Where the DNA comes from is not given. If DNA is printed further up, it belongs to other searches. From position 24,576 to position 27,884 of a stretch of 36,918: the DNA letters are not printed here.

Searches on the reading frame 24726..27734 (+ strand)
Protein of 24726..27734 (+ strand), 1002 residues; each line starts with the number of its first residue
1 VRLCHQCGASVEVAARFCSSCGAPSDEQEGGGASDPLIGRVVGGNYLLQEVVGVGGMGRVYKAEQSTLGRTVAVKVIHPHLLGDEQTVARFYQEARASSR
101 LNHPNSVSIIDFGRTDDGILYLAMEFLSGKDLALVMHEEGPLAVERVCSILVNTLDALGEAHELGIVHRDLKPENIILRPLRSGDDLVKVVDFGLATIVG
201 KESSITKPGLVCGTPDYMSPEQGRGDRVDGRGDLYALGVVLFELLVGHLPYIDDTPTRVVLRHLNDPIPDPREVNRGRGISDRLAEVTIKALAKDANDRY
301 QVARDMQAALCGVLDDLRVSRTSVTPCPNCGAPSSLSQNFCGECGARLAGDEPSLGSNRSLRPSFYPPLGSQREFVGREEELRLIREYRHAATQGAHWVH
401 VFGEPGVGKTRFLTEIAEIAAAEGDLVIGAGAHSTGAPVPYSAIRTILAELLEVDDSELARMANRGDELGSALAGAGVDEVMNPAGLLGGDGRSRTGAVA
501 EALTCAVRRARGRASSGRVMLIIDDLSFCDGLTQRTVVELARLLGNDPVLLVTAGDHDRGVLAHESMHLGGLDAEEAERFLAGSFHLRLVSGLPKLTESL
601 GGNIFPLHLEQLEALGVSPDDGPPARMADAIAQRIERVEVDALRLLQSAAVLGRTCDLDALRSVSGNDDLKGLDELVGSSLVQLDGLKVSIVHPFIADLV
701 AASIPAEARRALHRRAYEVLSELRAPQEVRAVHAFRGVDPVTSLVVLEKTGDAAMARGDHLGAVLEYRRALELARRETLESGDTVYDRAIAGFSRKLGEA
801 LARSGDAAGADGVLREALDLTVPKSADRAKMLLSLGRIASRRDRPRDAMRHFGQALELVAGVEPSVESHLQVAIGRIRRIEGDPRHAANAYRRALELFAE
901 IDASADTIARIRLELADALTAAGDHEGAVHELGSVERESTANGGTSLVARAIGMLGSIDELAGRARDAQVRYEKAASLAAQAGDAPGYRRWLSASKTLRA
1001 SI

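Call 7: search_protein_families(library=pfam, proteins=[window:24726-27734:+], max_evalue=0.01)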
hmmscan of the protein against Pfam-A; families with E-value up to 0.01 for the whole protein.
window:24726-27734:+ (1002 aa): 21 families
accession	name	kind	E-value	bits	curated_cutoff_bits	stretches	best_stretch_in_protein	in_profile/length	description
PF00069.31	Pkinase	-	1.6e-42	146.1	31.7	1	48-303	3-255/263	Protein kinase domain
PF07714.23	PK_Tyr_Ser-Thr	-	5.3e-24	85.4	23.1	1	49-301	4-250/258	Protein tyrosine and serine/threonine kinase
PF13191.12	AAA_16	-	1.3e-14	55.5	32.6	1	374-552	1-167/167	AAA ATPase domain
PF13424.12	TPR_12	-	2.8e-11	43.9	30.1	1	796-858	8-74/77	Tetratricopeptide repeat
PF13240.11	Zn_Ribbon_1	-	8.5e-10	38.5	25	2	4-24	2-22/23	zinc-ribbon domain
PF13248.11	Zn_ribbon_3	-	5.6e-09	35.6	27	2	325-348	3-26/26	zinc-ribbon domain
PF12773.13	DZR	-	1.6e-08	35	27.3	2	324-345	24-45/45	Double zinc ribbon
PF07719.23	TPR_2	-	6.7e-07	29.4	27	0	873-898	6-31/34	Tetratricopeptide repeat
PF24463.1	DUF7577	-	7.5e-05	22.7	28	0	3-23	4-24/27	Domain of unknown function (DUF7577)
PF03109.22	ABC1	-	7.9e-05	22.3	22.9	0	50-81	36-66/244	ABC1 atypical kinase-like domain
PF18912.6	DZR_2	-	0.00022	21.5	27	0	2-29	22-50/56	Double zinc ribbon domain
PF01637.24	ATPase_2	-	0.00051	20.3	33.2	1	375-532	1-125/225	ATPase domain predominantly from Archaea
PF00515.34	TPR_1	-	0.0007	19.8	27.8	0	829-858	1-30/34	Tetratricopeptide repeat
PF13604.12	AAA_30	-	0.0011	19.2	27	1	388-437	10-59/191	AAA domain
PF17032.10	Zn_ribbon_15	-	0.0015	19.7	28.9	0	2-22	53-73/73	zinc-ribbon family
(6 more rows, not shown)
